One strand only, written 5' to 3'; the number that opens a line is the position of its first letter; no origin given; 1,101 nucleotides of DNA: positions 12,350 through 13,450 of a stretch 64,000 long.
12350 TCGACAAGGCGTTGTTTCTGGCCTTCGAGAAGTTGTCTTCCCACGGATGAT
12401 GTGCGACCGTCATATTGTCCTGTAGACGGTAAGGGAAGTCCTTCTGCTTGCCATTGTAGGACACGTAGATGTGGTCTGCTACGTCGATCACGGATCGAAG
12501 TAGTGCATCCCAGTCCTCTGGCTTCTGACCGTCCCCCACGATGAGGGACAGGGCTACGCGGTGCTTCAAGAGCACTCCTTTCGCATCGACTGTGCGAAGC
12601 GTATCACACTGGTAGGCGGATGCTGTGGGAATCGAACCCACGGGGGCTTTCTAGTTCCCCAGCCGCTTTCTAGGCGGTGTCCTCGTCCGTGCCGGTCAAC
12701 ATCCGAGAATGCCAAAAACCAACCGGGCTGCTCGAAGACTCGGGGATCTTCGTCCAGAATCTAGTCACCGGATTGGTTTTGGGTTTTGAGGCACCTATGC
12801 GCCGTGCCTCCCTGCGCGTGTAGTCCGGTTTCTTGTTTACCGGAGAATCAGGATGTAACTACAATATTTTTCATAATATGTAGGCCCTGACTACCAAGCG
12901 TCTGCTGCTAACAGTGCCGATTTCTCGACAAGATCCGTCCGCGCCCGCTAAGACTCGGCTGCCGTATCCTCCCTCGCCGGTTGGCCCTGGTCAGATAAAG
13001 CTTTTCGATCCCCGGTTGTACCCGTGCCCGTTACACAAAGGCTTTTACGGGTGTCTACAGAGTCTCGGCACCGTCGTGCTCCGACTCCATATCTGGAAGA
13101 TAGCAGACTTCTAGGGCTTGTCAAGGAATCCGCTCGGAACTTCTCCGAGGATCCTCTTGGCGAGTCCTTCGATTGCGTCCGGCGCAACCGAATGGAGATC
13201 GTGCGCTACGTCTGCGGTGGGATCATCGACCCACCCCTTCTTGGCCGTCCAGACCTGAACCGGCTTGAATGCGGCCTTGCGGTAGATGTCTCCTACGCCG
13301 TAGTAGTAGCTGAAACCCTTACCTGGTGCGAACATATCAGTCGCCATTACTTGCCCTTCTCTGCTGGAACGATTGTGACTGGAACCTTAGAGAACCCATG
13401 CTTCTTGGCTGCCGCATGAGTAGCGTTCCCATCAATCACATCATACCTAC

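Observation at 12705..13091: Promoter-driven ~385-nt ornate non-coding RNA upstream of tRNA-Ser(AGA)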

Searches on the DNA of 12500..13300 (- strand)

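Call 4: search_rna_families(source=window, start=12500, end=13300, threshold=evalue, max_evalue=10, show_alignments=4)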
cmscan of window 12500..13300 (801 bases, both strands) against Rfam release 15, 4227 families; matches with E-value up to 10: 3.
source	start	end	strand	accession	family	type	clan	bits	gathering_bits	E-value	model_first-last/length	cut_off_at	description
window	12617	12705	-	RF01852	tRNA-Sec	Gene; tRNA;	CL00001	37.3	47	1.1e-05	1-91/91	no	Selenocysteine transfer RNA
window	12616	12651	+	RF04354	Plastid-ycf2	Cis-reg;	-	17.9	65.7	0.89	1-75/75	no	Plastid-ycf2 5UTR RNA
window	12796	12874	+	RF02837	anti-hemB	Gene; sRNA;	-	14.6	49.5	1.5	1-81/81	no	Burkholderia RNA 7 (anti-hemB)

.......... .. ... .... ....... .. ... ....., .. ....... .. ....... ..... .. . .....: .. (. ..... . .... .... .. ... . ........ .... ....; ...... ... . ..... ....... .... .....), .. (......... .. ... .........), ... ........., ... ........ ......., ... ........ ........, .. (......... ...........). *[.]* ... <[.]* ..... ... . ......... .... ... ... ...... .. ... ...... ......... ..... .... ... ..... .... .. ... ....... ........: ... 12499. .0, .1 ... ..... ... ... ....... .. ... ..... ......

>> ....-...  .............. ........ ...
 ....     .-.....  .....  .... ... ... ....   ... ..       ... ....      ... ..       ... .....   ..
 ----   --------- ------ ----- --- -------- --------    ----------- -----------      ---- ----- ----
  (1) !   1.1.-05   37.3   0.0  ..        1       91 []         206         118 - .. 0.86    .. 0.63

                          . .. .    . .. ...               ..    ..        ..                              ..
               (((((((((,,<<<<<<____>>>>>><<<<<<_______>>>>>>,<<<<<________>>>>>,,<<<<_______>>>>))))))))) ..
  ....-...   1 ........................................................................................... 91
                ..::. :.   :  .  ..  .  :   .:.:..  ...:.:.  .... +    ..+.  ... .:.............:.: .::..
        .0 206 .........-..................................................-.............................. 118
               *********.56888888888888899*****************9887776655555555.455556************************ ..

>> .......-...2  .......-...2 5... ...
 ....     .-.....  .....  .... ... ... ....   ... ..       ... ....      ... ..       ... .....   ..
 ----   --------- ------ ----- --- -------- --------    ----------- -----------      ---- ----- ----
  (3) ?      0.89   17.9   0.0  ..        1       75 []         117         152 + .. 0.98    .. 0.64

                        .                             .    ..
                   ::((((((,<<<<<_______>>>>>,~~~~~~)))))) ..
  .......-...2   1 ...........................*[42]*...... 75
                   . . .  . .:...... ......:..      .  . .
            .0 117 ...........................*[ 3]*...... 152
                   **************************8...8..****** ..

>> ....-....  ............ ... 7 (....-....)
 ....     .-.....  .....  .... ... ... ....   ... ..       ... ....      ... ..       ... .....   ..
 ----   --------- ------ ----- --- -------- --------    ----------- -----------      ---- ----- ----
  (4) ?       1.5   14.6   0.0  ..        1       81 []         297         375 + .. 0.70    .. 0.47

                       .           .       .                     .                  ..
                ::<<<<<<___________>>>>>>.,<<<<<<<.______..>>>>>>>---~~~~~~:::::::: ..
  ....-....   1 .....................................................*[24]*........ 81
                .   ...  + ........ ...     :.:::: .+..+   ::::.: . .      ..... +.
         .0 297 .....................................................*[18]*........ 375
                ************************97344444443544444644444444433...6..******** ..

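Call 7: search_dna_similar(query=window:12600-13120:-, collection=phages, mode=distant, max_rows=40)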
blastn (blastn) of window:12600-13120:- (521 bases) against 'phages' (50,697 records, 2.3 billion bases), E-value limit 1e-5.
No match.
